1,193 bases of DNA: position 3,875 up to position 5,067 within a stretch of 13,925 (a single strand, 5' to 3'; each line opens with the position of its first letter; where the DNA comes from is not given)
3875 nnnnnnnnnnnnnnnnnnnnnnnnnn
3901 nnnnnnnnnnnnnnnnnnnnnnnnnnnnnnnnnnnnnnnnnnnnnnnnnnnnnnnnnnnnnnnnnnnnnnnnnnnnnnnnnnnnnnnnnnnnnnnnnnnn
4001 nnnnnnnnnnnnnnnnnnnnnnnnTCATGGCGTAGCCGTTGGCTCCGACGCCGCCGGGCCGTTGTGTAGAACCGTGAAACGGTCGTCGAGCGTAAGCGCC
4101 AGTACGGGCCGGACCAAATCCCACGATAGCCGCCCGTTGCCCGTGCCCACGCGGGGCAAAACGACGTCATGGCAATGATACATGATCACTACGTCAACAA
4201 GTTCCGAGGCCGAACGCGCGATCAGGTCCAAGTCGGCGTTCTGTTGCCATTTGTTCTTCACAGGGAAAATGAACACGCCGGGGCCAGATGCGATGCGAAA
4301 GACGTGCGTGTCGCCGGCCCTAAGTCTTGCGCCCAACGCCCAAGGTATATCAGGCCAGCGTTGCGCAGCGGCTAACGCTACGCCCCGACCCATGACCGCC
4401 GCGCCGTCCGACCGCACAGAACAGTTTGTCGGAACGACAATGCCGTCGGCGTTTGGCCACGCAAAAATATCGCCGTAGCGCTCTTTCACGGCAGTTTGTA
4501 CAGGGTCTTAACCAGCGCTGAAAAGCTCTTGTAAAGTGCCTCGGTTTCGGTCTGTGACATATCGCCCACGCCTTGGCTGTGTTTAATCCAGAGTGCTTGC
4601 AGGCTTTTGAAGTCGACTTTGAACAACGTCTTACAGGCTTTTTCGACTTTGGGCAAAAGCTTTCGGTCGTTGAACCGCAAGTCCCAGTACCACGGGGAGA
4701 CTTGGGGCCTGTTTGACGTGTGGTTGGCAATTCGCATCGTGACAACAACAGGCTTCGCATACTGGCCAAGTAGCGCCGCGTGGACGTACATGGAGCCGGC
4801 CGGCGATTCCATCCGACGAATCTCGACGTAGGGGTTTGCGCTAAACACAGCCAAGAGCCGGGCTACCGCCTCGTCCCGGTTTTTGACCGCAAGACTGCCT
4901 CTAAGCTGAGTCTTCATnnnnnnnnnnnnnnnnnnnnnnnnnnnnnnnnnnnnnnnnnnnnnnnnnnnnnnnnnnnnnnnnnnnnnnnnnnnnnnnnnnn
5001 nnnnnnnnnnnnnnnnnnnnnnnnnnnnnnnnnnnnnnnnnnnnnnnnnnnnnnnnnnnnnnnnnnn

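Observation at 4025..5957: Candidate counter-defence cassette (macro domain plus Rnl2-type RNA ligase) with lower GC than its surroundings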

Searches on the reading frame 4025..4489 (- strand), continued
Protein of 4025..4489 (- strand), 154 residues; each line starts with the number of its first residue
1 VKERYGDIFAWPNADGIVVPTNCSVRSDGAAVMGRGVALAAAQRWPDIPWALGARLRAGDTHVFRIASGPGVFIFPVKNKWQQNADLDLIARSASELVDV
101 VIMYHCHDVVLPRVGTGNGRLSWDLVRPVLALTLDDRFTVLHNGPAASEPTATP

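Call 77: search_solved_structures(query=A2, max_evalue=0.01, show_alignments=2)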
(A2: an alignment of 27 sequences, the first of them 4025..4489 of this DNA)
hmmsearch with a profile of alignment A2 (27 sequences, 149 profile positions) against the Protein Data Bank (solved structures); distinct sequences matched with E-value up to 0.01: 11.
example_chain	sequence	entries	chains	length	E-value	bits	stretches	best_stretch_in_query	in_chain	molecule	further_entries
5m3i_A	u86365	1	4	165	8.8e-20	74.4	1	5-136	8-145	RNase III inhibitor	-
5m31_A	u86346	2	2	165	9.7e-17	64.5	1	28-138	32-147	Appr-1-p processing domain protein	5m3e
7omu_AAA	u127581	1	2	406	1.5e-12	50.9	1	25-137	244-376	Macro domain-containing protein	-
4j5r_A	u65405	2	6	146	6.8e-10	42.3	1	31-139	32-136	O-acetyl-ADP-ribose deacetylase 1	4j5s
4j5q_A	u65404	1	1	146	6.9e-10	42.3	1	31-139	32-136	O-acetyl-ADP-ribose deacetylase 1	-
2eee_A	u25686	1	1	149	7.4e-10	42.2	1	31-139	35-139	Uncharacterized protein C6orf130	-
2l8r_A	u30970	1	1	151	7.7e-10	42.1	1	31-139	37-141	Uncharacterized protein C6orf130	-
2lgr_A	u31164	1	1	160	9.2e-10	41.9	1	31-139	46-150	Uncharacterized protein C6orf130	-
5e3b_A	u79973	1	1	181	0.003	20.7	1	109-140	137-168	Macrodomain protein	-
2fg1_A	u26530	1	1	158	0.0046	20.1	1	97-142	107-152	conserved hypothetical protein BT1257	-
2afc_A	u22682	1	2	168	0.0047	20.1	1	97-143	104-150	conserved hypothetical protein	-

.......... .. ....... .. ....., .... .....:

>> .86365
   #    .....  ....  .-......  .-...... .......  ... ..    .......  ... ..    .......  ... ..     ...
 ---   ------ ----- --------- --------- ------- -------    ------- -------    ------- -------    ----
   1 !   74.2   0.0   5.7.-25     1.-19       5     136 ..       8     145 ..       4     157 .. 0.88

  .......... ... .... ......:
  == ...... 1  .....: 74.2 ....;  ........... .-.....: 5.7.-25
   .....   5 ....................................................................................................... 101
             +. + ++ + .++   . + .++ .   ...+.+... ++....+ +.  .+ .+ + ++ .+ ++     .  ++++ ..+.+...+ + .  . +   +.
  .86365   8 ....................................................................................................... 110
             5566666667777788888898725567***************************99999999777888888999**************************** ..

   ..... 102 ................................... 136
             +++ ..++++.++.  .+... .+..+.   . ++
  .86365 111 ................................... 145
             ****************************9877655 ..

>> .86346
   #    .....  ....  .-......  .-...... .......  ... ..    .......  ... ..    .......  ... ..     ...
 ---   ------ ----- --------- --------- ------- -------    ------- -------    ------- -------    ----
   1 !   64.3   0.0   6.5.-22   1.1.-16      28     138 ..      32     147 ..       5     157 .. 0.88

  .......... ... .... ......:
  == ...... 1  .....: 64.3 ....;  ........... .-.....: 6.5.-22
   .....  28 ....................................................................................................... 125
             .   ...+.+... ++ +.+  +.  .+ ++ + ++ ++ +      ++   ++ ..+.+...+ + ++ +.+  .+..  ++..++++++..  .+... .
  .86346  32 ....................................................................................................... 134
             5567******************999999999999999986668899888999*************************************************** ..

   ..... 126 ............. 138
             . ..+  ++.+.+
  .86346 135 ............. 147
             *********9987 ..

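Call 78: get_annotated_region(hit=H105, flank=400)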
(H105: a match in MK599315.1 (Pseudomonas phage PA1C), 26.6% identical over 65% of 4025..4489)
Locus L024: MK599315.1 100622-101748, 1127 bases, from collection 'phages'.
description: Pseudomonas phage PA1C, complete genome.
organism: Pseudomonas phage PA1C (NCBI taxid 2562177)
taxonomy: Viruses; Duplodnaviria; Heunggongvirae; Uroviricota; Caudoviricetes
host: Pseudomonas aeruginosa; source: -; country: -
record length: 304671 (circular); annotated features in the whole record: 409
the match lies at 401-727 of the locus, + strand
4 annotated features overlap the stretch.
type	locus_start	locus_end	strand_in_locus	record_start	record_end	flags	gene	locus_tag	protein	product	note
CDS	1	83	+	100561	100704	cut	-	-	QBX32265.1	hypothetical protein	similar to PHIKZ102.1 Pseudomonas virus phiKZ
CDS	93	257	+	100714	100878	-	-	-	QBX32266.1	hypothetical protein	-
CDS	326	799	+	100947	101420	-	-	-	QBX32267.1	hypothetical protein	similar to PHIKZ104 Pseudomonas virus phiKZ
CDS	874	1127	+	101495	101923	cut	-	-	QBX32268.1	hypothetical protein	-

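Call 79: get_annotated_region(hit=H102, flank=400)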
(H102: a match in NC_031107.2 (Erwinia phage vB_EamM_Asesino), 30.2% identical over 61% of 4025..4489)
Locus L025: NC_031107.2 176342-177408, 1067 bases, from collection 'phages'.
description: Erwinia phage vB_EamM_Asesino, complete genome.
organism: Erwinia phage vB_EamM_Asesino (NCBI taxid 1883370)
taxonomy: Viruses; Duplodnaviria; Heunggongvirae; Uroviricota; Caudoviricetes; Erskinevirus; Erskinevirus asesino
host: Erwinia amylovora ATCC 29780; source: branches and blossoms; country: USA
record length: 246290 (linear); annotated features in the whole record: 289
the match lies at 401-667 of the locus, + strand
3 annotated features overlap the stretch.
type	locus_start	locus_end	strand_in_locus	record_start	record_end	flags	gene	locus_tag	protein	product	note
CDS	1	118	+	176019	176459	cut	-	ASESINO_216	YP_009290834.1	hypothetical protein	gp216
CDS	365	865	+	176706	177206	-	-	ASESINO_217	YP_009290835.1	putative Appr-1-p processing protein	gp217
CDS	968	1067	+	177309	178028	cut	-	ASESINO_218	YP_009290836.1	transglycosylase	gp218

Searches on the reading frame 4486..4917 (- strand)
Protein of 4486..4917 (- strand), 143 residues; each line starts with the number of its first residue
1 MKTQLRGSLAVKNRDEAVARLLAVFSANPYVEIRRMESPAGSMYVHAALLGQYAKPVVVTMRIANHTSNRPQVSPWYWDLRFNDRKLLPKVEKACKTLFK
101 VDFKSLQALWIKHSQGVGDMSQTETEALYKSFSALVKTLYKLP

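Call 5: search_protein_families(library=pfam, proteins=[window:4486-4917:-], max_evalue=0.1)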
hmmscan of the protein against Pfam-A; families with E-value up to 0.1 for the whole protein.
window:4486-4917:- (143 aa): 1 family
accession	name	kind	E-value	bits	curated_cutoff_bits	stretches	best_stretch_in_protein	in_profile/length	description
PF02505.19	MCR_D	-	0.083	13.1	25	0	80-123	78-121/142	Methyl-coenzyme M reductase operon protein D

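Call 6: search_protein_families(library=phrogs, proteins=[window:4486-4917:-], max_evalue=0.01)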
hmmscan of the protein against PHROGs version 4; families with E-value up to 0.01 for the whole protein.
window:4486-4917:- (143 aa): 0 families

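Call 12: search_protein_families(library=ncbifam, proteins=[window:4486-4917:-], max_evalue=0.1)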
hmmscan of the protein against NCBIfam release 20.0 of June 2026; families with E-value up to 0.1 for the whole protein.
window:4486-4917:- (143 aa): 0 families

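Call 29: find_homologous_proteins(query=window:4486-4917:-, max_evalue=0.01)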
Query window:4486-4917:- (143 aa): 1 proteins with E <= 0.01 among 17 candidates.
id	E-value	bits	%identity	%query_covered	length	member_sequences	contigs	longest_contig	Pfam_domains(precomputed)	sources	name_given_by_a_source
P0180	6.7e-89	313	100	100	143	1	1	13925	-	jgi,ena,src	-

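Call 30: search_protein_families(library=padloc, proteins=[window:4486-4917:-], max_evalue=0.01)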
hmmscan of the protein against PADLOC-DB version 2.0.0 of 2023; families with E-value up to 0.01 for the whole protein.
window:4486-4917:- (143 aa): 0 families

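Call 38: search_protein_representatives(protein=window:4486-4917:-)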
Query: 143 residues. Proteins with E-value up to 0.001 (for the whole library): 1; up to 1e-10: 1; up to 1e-30: 1. The best 1 are listed.
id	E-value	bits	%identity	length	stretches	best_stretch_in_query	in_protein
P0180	2.1e-89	312.6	100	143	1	1-143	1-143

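Call 48: predict_structure(protein=window:4486-4917:-)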
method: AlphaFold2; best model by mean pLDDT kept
length: 143 residues; sequences in the alignment: 1
mean_pLDDT: 65.4   pTM: 0.50
mean pLDDT of the five models: 65.4, 62.6, 61.0, 59.9, 57.2
residues with pLDDT >= 90: 0; 70-90: 50; 50-70: 86; < 50: 7
segments of 3 or more residues with pLDDT < 50: 52-54
pLDDT, mean of each block of 10 residues (from residue 1): 58 70 67 62 57 52 57 57 71 81 76 63 73 72 67
secondary structure, 60 per line:
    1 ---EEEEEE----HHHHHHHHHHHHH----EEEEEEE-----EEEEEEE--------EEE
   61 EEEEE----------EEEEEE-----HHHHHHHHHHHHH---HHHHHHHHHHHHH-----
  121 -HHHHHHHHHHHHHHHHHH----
elements in order: E4-9 H14-26 E31-37 E43-49 E58-65 E76-81 H87-99 H103-115 H122-139
